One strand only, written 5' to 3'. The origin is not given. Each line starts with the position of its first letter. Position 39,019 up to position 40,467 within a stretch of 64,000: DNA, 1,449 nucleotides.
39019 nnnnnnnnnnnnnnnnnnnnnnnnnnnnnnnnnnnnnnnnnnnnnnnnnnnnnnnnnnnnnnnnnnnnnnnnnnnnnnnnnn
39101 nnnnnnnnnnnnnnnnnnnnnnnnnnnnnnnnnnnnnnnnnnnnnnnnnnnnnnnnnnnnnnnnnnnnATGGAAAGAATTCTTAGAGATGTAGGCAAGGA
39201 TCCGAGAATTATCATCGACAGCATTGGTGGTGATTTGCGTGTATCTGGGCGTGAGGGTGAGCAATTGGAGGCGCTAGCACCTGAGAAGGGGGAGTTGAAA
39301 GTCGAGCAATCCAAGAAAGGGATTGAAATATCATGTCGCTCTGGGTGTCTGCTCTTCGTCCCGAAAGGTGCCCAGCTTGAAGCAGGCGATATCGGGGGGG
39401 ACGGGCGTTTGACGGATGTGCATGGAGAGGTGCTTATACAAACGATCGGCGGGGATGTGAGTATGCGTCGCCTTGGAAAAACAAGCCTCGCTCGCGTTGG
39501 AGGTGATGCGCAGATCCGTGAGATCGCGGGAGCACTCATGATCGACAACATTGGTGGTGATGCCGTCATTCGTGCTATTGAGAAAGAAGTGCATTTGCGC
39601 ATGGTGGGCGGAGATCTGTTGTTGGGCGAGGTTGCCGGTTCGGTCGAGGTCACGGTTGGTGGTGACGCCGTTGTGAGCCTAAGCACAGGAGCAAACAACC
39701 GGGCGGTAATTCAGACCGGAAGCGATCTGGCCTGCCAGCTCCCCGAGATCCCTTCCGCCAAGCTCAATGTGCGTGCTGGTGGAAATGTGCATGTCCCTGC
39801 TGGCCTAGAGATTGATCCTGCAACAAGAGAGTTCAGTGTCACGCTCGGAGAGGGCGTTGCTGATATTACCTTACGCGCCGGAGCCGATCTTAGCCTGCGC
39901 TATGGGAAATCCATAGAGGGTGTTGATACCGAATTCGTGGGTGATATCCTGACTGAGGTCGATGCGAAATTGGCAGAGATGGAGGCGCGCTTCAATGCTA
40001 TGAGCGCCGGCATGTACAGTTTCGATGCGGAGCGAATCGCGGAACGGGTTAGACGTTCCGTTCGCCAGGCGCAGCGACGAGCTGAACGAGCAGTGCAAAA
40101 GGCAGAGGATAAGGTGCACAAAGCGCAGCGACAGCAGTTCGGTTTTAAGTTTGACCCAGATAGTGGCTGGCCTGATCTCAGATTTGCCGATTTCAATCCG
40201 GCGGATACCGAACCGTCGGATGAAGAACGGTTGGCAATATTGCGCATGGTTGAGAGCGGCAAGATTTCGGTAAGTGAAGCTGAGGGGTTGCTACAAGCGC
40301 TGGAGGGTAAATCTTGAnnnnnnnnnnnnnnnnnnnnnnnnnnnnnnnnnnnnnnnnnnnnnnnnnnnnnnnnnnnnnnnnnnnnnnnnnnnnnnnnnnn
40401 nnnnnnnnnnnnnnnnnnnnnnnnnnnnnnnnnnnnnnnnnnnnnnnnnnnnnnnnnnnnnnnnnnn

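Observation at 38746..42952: Lia/Yvl-like envelope-stress operon variant: DUF2089 regulator, GGD beta-helix (YvlB/LiaX-like), GNAT, two paralogous small proteins and a DUF360 holin-like protein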

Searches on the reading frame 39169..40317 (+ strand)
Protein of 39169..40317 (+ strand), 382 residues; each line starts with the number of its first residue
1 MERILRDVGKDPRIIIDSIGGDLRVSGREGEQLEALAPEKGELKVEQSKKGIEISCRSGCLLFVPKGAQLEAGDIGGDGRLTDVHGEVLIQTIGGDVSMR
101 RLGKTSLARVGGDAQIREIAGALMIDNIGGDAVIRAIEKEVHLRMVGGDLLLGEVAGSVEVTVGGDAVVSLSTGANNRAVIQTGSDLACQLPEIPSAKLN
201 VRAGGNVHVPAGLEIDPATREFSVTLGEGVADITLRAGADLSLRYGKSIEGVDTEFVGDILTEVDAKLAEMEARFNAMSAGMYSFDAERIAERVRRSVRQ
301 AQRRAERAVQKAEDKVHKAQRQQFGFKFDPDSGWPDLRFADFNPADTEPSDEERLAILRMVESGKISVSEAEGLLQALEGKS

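Call 3: search_protein_families(library=pfam, proteins=[window:39169-40317:+], max_evalue=0.1)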
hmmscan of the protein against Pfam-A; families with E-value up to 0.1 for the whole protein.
window:39169-40317:+ (382 aa): 1 family
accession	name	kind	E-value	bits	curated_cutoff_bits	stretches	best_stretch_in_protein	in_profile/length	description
PF22746.1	SHOCT-like_DUF2089-C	-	6.3e-08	32.4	27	1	352-381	1-30/32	SHOCT-like domain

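Call 4: search_protein_families(library=ncbifam, proteins=[window:39169-40317:+], max_evalue=0.1)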
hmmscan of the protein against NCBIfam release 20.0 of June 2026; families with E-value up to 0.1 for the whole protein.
window:39169-40317:+ (382 aa): 1 family
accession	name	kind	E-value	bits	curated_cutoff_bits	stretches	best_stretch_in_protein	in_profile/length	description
NF012196.1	Ig_like_ice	domain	0.099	12.5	50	0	118-168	24-75/108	Ig-like domain-containing protein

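Call 9: find_homologous_proteins(query=window:39169-40317:+, max_evalue=0.001)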
Query window:39169-40317:+ (382 aa): 321 proteins with E <= 0.001 among 8000 candidates; the best 120 are listed.
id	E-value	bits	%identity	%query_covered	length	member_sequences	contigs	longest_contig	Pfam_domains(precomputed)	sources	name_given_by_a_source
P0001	2.0e-238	809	100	100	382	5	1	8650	PF22746.2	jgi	jgi:hypothetical protein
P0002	9.9e-179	612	74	100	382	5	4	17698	PF22746.2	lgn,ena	-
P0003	1.9e-178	611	75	100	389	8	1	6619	PF22746.2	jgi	jgi:hypothetical protein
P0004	6.4e-177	606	73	100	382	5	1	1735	PF22746.2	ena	-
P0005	2.5e-168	578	73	100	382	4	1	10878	PF22746.2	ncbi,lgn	-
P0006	3.4e-168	578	71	100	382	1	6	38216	PF22746.2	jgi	jgi:hypothetical protein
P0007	7.3e-168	577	71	100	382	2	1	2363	PF22746.2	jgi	jgi:hypothetical protein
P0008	2.3e-167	575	70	100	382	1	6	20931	PF22746.2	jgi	jgi:hypothetical protein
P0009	4.4e-166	571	71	100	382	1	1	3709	PF22746.2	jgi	jgi:hypothetical protein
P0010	2.2e-161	555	69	100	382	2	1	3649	PF22746.2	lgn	-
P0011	3.4e-161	555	70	100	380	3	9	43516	PF22746.2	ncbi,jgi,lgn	jgi:hypothetical protein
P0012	4.1e-161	554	68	100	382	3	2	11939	PF22746.2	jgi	jgi:hypothetical protein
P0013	2.9e-160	551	68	100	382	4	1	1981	PF22746.2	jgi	-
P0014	5.6e-160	551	68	100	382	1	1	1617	PF22746.2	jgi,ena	-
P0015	7.5e-159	547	68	100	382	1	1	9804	PF22746.2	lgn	-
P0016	5.0e-157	541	66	100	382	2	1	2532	PF22746.2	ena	-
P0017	1.7e-155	536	67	100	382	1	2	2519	PF22746.2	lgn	-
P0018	1.0e-151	523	65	100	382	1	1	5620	PF22746.2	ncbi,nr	ncbi:MAG: hypothetical protein E4G99_06340 [Anaerolineales bacterium]|nr:MAG: hypothetical protein E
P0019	2.0e-148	513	64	100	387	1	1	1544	PF22746.2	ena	-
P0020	2.2e-146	506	63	100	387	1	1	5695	PF22746.2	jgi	jgi:hypothetical protein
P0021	2.2e-115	404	67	78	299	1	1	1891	PF22746.2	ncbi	-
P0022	1.3e-104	368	68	68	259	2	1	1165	PF22746.2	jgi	jgi:hypothetical protein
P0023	1.4e-103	365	49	100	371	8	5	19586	PF22746.2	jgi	jgi:hypothetical protein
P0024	1.2e-102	362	50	100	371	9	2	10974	PF22746.2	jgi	-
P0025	2.2e-102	361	49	96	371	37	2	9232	PF22746.2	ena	-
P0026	9.4e-102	359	50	100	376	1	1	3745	PF13349.13,PF22746.2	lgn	-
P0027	3.3e-101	357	49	100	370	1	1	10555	PF22746.2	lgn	-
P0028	5.1e-101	357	48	100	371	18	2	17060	PF22746.2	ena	-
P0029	1.3e-100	355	48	100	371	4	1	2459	PF22746.2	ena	-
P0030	1.5e-100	355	49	100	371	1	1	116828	PF22746.2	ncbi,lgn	-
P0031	1.9e-100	355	49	100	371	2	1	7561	PF22746.2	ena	-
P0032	2.5e-100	354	49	100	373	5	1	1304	PF22746.2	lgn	-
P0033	2.5e-100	354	50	99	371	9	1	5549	PF22746.2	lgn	-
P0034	3.1e-100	354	48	100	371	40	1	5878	PF22746.2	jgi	jgi:hypothetical protein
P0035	3.4e-100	354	49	100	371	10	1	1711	PF22746.2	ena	-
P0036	4.5e-100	354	50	100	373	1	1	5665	PF22746.2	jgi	jgi:hypothetical protein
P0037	4.5e-100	354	51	100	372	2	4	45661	PF22746.2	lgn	-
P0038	7.6e-100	353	49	100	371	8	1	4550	PF22746.2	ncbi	-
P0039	1.5e-99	352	50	100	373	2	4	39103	PF22746.2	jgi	jgi:hypothetical protein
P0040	1.7e-99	352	48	100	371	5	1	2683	PF22746.2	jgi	jgi:hypothetical protein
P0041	1.7e-99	352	48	100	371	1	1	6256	PF22746.2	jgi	jgi:hypothetical protein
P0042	3.7e-99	351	47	99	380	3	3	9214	PF22746.2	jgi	jgi:hypothetical protein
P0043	5.4e-99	350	49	100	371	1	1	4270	PF22746.2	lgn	-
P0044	8.2e-99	349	47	100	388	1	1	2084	PF22746.2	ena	-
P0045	8.7e-99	349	48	100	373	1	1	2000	PF22746.2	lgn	-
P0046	6.5e-98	346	49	100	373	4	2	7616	PF22746.2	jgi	jgi:hypothetical protein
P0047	2.1e-96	341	49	100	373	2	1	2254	PF22746.2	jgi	jgi:hypothetical protein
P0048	4.0e-96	341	48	100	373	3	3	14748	PF22746.2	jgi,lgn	jgi:hypothetical protein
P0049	6.1e-96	340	48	100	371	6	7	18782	PF22746.2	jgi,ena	-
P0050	9.4e-96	339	47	100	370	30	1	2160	PF22746.2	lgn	-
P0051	4.0e-95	337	48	100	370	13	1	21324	PF22746.2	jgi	-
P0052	1.1e-94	336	49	100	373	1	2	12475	PF22746.2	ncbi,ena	-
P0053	1.2e-94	336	50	100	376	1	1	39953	PF22746.2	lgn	-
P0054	1.3e-94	336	47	100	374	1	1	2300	PF13349.13,PF22746.2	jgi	jgi:hypothetical protein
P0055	2.2e-94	335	45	100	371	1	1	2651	PF22746.2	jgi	jgi:hypothetical protein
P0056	2.3e-94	335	46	100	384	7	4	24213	PF13349.13,PF22746.2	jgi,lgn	jgi:hypothetical protein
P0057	3.7e-94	334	46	100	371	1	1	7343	PF22746.2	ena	-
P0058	8.1e-94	333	49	100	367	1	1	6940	PF22746.2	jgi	jgi:hypothetical protein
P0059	1.2e-93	332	47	100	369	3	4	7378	PF22746.2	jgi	jgi:hypothetical protein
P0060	1.6e-93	332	46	100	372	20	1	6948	PF22746.2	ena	-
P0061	2.7e-93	331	46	100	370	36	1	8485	PF22746.2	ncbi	-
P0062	4.3e-93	331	47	100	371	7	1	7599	PF22746.2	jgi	-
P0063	2.3e-92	328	47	100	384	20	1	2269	PF13349.13,PF22746.2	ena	-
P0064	2.5e-92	328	46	100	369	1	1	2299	PF22746.2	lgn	-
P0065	7.0e-92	327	46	100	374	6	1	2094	PF13349.13,PF22746.2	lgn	-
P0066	7.4e-92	326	46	96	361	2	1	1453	PF22746.2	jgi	jgi:hypothetical protein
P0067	1.0e-91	326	46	100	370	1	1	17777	PF22746.2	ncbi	-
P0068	1.3e-91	326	47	100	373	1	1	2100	PF22746.2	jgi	jgi:hypothetical protein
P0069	3.0e-91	324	45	100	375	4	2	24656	PF22746.2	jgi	jgi:hypothetical protein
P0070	5.5e-91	324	46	100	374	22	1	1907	PF22746.2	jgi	jgi:hypothetical protein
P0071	7.3e-91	323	47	98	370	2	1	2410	PF22746.2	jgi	-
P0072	9.1e-91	323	46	100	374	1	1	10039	PF22746.2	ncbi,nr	ncbi:MAG TPA: DUF2089 domain-containing protein [Anaerolineae bacterium]|nr:DUF2089 domain-containin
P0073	1.5e-90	322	46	100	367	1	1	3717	PF22746.2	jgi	jgi:hypothetical protein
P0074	2.7e-90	321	47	100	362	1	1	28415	PF22746.2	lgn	-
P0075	5.6e-90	320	44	100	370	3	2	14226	PF22746.2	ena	-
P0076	7.7e-90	320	45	99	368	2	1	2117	PF22746.2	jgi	jgi:hypothetical protein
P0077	3.8e-89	318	47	100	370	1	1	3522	PF22746.2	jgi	jgi:hypothetical protein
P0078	5.0e-89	317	46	100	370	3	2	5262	PF22746.2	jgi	jgi:hypothetical protein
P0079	6.0e-89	317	46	100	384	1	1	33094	PF13349.13,PF22746.2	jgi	jgi:hypothetical protein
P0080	3.8e-88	314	45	100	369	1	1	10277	PF22746.2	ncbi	-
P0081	1.2e-87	313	45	100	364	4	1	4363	PF22746.2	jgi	jgi:hypothetical protein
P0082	1.2e-86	309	46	100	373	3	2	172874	PF22746.2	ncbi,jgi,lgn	-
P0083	1.5e-85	306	46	100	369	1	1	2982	PF22746.2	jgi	jgi:hypothetical protein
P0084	1.9e-84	302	45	100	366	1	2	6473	PF22746.2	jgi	jgi:hypothetical protein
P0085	2.1e-84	302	45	100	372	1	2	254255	PF22746.2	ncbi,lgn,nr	ncbi:MAG: hypothetical protein GTO14_19460 [Anaerolineales bacterium]|nr:hypothetical protein [Anaer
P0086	2.8e-84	302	44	100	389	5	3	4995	PF22746.2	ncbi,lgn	ncbi:MAG: hypothetical protein PVG63_04460 [Anaerolineales bacterium]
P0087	3.0e-84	301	42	96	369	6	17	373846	PF22746.2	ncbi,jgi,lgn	jgi:hypothetical protein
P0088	1.1e-83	300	44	100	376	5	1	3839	PF22746.2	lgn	-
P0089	1.3e-82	296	45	100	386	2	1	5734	PF22746.2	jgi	jgi:hypothetical protein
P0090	6.6e-82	294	44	100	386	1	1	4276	PF22746.2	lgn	-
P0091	7.1e-82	294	44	100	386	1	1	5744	PF22746.2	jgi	jgi:hypothetical protein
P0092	2.1e-81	292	44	100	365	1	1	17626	PF22746.2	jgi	jgi:hypothetical protein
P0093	1.1e-80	290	43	100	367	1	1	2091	PF22746.2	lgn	-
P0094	1.7e-80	289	41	96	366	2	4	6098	PF22746.2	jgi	jgi:hypothetical protein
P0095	2.2e-80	289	45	99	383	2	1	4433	PF22746.2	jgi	-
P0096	2.6e-80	289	44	99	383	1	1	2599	PF13349.13,PF22746.2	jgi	jgi:DUF4097 and DUF4098 domain-containing protein YvlB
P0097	3.0e-80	288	43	99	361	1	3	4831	PF22746.2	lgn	-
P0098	6.4e-80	287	43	100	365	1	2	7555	PF22746.2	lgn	-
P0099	2.0e-79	286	43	100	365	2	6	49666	PF22746.2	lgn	-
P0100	5.3e-79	284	44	99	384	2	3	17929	PF13349.13,PF22746.2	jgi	jgi:DUF4097 and DUF4098 domain-containing protein YvlB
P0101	2.0e-78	282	45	99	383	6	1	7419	PF22746.2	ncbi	-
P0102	2.1e-78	282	43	99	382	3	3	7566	PF13349.13,PF22746.2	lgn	-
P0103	7.6e-78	280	43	100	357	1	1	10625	PF22746.2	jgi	jgi:hypothetical protein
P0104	1.6e-77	279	42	99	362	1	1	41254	PF22746.2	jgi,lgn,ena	-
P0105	2.9e-77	278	42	100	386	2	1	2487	PF22746.2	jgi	jgi:hypothetical protein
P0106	2.9e-77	278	43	99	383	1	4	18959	PF13349.13,PF22746.2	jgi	jgi:hypothetical protein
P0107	6.8e-77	277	43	100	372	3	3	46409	PF22746.2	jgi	jgi:DUF4097 and DUF4098 domain-containing protein YvlB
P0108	1.0e-76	277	43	99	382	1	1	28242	PF13349.13,PF22746.2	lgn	-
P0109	1.3e-76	276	42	100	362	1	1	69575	PF22746.2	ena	-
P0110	4.9e-76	274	42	100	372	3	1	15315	PF13349.13,PF22746.2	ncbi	-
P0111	1.2e-75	273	43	99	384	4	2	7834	PF13349.13,PF22746.2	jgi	jgi:DUF4097 and DUF4098 domain-containing protein YvlB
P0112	2.1e-75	272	43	100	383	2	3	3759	PF13349.13,PF22746.2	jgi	jgi:hypothetical protein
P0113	9.0e-75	270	43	100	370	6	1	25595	PF22746.2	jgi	jgi:hypothetical protein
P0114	1.7e-74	269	42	100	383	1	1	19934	PF13349.13,PF22746.2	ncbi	-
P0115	2.5e-74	269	40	99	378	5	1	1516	PF22746.2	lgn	-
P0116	5.1e-73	265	42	100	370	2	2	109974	PF22746.2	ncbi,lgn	-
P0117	2.6e-72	262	48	77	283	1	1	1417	PF22746.2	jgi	-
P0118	6.2e-72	261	41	99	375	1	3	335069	PF22746.2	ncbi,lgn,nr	ncbi:MAG: hypothetical protein GTO18_16040 [Anaerolineales bacterium]|nr:hypothetical protein [Anaer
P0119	7.6e-72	261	42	100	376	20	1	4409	PF22746.2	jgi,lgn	jgi:hypothetical protein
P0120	1.6e-71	260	41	100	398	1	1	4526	PF13349.13,PF22746.2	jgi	jgi:hypothetical protein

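Call 11: find_encoding_contigs(protein=P0011, flank=6000, max_places=2)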
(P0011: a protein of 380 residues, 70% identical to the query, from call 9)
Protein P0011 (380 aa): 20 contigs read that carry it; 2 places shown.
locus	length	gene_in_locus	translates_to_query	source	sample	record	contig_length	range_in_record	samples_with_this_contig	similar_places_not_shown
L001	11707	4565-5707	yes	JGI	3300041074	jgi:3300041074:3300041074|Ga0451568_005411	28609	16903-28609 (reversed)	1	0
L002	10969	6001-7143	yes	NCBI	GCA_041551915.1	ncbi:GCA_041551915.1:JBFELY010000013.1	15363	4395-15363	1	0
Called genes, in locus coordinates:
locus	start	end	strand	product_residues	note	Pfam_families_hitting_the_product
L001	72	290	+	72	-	-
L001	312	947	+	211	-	PF01966:HD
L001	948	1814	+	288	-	PF01975:SurE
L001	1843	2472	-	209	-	PF00072:Response_reg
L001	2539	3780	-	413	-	PF05958:tRNA_U5-meth_tr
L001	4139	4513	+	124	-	PF22747:Zn_ribbon_DUF2089, PF09862:DUF2089, PF22746:SHOCT-like_DUF2089-C (faint)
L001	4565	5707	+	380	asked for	PF22746:SHOCT-like_DUF2089-C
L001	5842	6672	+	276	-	PF00583:Acetyltransf_1, PF13673:Acetyltransf_10 (weak), PF13508:Acetyltransf_7, PF24553:Rv0428c_C (weak), PF08445:FR47 (weak)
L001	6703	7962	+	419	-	PF05977:MFS_3, PF07690:MFS_1, PF12832:MFS_1_like, PF07690:MFS_1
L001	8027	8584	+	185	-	-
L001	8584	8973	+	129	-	PF22746:SHOCT-like_DUF2089-C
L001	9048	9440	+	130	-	PF04020:Phage_holin_4_2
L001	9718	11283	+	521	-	PF01590:GAF, PF13185:GAF_2, PF13492:GAF_3, PF00989:PAS (weak), PF13188:PAS_8 (weak), PF13426:PAS_9, PF00512:HisKA, PF02518:HATPase_c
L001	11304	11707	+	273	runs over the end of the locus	PF00753:Lactamase_B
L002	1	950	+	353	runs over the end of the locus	PF01032:FecCD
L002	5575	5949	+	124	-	PF22747:Zn_ribbon_DUF2089, PF09862:DUF2089, PF22746:SHOCT-like_DUF2089-C (faint)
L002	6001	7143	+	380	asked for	PF22746:SHOCT-like_DUF2089-C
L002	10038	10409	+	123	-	PF22746:SHOCT-like_DUF2089-C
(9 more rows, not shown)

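Call 12: find_encoding_contigs(protein=P0030, flank=6000, max_places=2)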
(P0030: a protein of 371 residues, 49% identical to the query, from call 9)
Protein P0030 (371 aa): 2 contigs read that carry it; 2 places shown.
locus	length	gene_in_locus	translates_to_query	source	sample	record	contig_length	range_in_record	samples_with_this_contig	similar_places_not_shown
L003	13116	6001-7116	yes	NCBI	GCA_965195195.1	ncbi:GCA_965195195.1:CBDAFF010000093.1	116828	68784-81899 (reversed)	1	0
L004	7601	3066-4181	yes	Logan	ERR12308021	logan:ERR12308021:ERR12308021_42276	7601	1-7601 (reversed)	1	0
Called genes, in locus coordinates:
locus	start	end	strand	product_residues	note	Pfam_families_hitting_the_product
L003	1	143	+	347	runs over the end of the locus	PF01032:FecCD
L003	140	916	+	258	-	PF00005:ABC_tran, PF02463:SMC_N (faint), PF13304:AAA_21 (weak)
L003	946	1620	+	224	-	PF01966:HD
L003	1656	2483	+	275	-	PF01975:SurE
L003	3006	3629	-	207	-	PF00072:Response_reg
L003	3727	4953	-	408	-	PF01938:TRAM (weak), PF05958:tRNA_U5-meth_tr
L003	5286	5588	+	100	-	-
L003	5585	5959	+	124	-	PF22747:Zn_ribbon_DUF2089, PF09862:DUF2089, PF22746:SHOCT-like_DUF2089-C (weak)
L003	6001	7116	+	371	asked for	PF22746:SHOCT-like_DUF2089-C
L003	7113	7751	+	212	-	PF13302:Acetyltransf_3 (weak), PF00583:Acetyltransf_1, PF13673:Acetyltransf_10, PF13508:Acetyltransf_7, PF08445:FR47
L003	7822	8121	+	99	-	-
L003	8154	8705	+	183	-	-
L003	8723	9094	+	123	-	PF22746:SHOCT-like_DUF2089-C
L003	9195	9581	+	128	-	PF04020:Phage_holin_4_2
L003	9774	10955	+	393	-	PF00291:PALP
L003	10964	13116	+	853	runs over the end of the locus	PF01590:GAF, PF13185:GAF_2, PF13492:GAF_3, PF01590:GAF, PF13185:GAF_2, PF13492:GAF_3, PF01590:GAF, PF13185:GAF_2, +6 more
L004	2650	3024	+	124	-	PF22747:Zn_ribbon_DUF2089, PF09862:DUF2089, PF22746:SHOCT-like_DUF2089-C (weak)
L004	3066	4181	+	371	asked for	PF22746:SHOCT-like_DUF2089-C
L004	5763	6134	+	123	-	PF22746:SHOCT-like_DUF2089-C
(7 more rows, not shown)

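Call 13: find_encoding_contigs(protein=P0087, flank=6000, max_places=2)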
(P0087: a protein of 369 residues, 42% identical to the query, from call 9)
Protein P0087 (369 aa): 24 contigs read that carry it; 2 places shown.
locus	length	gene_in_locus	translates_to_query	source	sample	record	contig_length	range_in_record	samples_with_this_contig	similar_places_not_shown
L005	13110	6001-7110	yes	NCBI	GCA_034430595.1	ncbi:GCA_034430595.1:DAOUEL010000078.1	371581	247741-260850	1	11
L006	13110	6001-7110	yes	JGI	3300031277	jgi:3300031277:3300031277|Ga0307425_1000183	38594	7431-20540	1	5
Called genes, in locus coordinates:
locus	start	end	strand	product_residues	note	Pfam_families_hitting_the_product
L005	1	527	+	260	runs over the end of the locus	PF00005:ABC_tran, PF02463:SMC_N (weak), PF13555:AAA_29 (faint), PF13304:AAA_21 (faint)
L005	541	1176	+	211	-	PF01966:HD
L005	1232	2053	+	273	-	PF01975:SurE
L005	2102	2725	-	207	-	PF00072:Response_reg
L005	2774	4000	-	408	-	PF01938:TRAM, PF05958:tRNA_U5-meth_tr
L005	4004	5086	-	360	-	PF00266:Aminotran_5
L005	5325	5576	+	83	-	-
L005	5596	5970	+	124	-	PF22747:Zn_ribbon_DUF2089, PF09862:DUF2089, PF22746:SHOCT-like_DUF2089-C (weak)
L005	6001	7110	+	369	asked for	PF22746:SHOCT-like_DUF2089-C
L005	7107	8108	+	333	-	PF13527:Acetyltransf_9 (weak), PF13302:Acetyltransf_3, PF00583:Acetyltransf_1, PF13508:Acetyltransf_7, PF13673:Acetyltransf_10, PF24553:Rv0428c_C (weak), PF08445:FR47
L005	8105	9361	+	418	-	PF00083:Sugar_tr (weak), PF07690:MFS_1, PF12832:MFS_1_like, PF07690:MFS_1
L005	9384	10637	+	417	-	PF05977:MFS_3, PF07690:MFS_1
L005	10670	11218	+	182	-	-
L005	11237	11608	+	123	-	PF22746:SHOCT-like_DUF2089-C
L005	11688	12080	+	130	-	PF04020:Phage_holin_4_2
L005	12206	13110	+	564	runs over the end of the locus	PF27054:Beta_methylindole_red_C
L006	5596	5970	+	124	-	PF22747:Zn_ribbon_DUF2089, PF09862:DUF2089, PF22746:SHOCT-like_DUF2089-C (weak)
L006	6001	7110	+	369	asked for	PF22746:SHOCT-like_DUF2089-C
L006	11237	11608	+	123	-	PF22746:SHOCT-like_DUF2089-C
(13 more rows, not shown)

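Call 14: find_encoding_contigs(protein=P0118, flank=6000, max_places=2)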
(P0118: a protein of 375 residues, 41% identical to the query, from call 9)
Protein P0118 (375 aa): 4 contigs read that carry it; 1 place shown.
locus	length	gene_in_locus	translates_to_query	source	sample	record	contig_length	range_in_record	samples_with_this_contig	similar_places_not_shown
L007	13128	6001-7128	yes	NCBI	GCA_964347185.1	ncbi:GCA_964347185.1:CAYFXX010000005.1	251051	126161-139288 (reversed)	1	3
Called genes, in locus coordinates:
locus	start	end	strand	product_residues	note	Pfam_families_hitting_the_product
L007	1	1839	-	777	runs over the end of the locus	PF22842:Pel9A-like_beta_helix, PF13229:Beta_helix (weak)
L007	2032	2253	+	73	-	-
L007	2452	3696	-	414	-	PF01938:TRAM, PF05958:tRNA_U5-meth_tr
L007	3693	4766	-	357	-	PF00266:Aminotran_5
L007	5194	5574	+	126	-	PF22747:Zn_ribbon_DUF2089, PF09862:DUF2089, PF22746:SHOCT-like_DUF2089-C (weak)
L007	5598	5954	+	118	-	-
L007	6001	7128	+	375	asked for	PF22746:SHOCT-like_DUF2089-C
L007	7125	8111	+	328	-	PF13302:Acetyltransf_3 (weak), PF13527:Acetyltransf_9 (faint), PF00583:Acetyltransf_1, PF13673:Acetyltransf_10, PF13508:Acetyltransf_7, PF08445:FR47 (weak)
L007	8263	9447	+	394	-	PF01306:LacY_symp (weak), PF07690:MFS_1, PF12832:MFS_1_like, PF00083:Sugar_tr (faint), PF05977:MFS_3, PF07690:MFS_1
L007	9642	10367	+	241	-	-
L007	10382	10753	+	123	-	PF22746:SHOCT-like_DUF2089-C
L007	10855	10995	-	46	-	-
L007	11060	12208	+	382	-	PF00291:PALP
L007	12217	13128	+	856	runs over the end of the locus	PF01590:GAF, PF13185:GAF_2, PF13492:GAF_3, PF01590:GAF, PF13185:GAF_2, PF13492:GAF_3, PF01590:GAF, PF13185:GAF_2, +6 more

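Call 22: search_protein_families(library=pfam, alignment_id=A1, max_evalue=0.01)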
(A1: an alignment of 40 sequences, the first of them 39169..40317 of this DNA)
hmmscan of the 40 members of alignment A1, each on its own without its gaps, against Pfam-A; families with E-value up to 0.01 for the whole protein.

A. member 1, window:39169-40317:+ (382 aa): 1 family
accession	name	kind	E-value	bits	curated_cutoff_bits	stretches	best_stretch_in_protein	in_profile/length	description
PF22746.1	SHOCT-like_DUF2089-C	-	6.3e-08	32.4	27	1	352-381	1-30/32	SHOCT-like domain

B. families by the number of members that match (of 40 scanned): 6 families
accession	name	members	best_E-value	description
PF22746.1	SHOCT-like_DUF2089-C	40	3.9e-12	SHOCT-like domain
PF13349.12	DUF4097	15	3.6e-09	Toastrack DUF4097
PF03961.19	FapA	2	0.0024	Flagellar Assembly Protein A beta solenoid domain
PF11839.13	Alanine_zipper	1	0.003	Alanine-zipper, major outer membrane lipoprotein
PF06249.18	EutQ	1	0.0036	Ethanolamine utilisation protein EutQ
PF20597.4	pAdhesive_15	1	0.0056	Putative Ice-binding-like adhesive domain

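Call 23: search_solved_structures(query=A1, max_evalue=1, show_alignments=1)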
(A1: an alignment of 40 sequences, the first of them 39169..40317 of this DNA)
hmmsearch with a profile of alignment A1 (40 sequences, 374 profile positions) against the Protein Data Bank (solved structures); distinct sequences matched with E-value up to 1: 1.
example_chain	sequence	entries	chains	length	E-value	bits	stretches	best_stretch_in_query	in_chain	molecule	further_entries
6p20_A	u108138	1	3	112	0.65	12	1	155-243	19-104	Baseplate central spike complex protein gp5,PHIKZ164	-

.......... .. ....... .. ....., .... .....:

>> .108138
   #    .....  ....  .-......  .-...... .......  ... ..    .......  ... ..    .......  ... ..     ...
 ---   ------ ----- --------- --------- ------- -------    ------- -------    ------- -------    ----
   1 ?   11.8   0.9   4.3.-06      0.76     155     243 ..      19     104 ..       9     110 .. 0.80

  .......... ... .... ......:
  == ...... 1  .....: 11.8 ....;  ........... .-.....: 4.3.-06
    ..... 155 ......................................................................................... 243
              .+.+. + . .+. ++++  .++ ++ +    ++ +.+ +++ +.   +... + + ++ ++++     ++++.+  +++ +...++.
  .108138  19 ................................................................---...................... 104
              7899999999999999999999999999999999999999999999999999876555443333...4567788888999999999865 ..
